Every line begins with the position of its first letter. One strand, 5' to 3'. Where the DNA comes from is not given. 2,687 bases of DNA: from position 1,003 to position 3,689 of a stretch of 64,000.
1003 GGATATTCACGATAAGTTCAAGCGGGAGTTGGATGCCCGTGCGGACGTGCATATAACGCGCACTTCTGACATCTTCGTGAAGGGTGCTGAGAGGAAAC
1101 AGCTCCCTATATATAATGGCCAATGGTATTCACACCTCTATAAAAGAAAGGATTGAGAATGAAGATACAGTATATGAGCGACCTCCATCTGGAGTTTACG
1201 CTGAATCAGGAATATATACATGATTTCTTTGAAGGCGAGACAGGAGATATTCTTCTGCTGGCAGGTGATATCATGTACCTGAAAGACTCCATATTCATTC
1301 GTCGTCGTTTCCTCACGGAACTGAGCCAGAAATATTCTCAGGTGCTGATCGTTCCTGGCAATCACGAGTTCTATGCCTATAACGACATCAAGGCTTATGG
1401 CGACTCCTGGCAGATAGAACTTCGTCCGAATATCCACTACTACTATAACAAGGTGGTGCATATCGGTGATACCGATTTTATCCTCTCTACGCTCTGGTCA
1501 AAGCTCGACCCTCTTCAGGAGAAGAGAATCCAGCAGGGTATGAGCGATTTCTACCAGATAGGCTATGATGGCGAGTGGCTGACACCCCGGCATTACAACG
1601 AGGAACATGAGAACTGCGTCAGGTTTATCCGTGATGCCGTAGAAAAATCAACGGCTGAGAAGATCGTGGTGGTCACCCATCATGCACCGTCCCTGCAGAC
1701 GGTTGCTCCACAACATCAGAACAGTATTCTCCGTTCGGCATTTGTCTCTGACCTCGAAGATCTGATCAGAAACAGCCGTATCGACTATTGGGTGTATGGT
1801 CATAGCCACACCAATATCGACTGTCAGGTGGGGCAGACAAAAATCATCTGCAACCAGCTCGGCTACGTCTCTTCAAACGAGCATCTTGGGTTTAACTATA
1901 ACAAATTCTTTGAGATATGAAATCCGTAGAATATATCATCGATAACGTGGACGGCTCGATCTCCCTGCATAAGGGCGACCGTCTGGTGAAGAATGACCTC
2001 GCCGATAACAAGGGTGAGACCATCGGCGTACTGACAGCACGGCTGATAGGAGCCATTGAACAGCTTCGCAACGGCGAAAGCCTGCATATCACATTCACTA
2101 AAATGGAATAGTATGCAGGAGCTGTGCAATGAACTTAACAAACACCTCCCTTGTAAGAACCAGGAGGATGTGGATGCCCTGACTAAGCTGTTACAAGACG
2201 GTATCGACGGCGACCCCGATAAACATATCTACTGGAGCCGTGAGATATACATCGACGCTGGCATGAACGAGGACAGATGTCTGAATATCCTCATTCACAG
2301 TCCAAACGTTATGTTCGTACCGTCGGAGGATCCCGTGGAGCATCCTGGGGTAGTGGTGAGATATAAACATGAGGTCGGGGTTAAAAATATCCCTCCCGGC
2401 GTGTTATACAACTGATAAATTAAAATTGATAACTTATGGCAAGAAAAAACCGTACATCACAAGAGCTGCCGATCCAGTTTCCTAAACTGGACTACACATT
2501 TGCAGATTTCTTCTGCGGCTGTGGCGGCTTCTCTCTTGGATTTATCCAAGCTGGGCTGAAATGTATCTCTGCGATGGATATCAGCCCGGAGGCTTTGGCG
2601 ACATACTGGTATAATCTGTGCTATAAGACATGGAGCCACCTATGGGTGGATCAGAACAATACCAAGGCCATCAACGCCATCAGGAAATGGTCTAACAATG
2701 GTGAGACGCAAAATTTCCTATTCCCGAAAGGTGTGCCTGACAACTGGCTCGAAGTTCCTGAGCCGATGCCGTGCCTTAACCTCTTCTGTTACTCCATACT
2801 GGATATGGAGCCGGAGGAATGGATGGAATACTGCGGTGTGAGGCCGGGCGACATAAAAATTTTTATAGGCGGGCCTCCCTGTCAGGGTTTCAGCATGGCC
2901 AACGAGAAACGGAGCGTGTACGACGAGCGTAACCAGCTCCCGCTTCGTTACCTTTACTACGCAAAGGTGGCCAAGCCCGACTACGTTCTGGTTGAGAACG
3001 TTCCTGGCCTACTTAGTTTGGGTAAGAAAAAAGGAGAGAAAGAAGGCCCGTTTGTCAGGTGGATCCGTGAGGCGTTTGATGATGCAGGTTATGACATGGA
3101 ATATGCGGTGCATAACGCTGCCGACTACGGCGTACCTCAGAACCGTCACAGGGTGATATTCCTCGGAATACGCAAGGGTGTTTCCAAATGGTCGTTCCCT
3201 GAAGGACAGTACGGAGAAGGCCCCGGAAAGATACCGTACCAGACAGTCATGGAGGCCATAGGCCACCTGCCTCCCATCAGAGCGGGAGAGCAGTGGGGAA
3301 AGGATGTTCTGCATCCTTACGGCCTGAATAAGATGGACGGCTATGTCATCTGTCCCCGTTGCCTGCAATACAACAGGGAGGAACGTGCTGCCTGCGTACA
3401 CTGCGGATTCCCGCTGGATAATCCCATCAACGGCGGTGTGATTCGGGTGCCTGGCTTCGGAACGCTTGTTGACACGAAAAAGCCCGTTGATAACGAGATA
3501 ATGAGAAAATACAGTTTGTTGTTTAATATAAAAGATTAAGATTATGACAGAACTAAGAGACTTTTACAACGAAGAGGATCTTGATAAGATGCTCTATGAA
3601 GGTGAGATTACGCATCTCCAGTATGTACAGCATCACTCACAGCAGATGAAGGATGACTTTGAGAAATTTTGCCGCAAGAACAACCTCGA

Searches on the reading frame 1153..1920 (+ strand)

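Call 94: search_protein_families(library=pfam, proteins=[window:1153-1920:+], max_evalue=0.01)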
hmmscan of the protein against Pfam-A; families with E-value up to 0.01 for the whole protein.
window:1153-1920:+ (255 aa): 2 families
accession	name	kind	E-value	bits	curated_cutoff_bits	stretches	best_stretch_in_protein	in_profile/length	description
PF00149.33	Metallophos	-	5.9e-16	59.9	21.5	1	3-220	1-190/191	Calcineurin-like phosphoesterase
PF12850.12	Metallophos_2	-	7.4e-08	33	27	1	3-229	1-127/154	Calcineurin-like phosphoesterase superfamily domain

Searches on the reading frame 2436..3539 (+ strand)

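Call 94: search_protein_families(library=pfam, proteins=[window:2436-3539:+], max_evalue=0.01)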
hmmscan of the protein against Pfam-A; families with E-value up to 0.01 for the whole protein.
window:2436-3539:+ (367 aa): 1 family
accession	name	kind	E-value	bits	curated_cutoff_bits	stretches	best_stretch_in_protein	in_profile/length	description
PF00145.23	DNA_methylase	-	1.4e-40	140.2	22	2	138-250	60-166/324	C-5 cytosine-specific DNA methylase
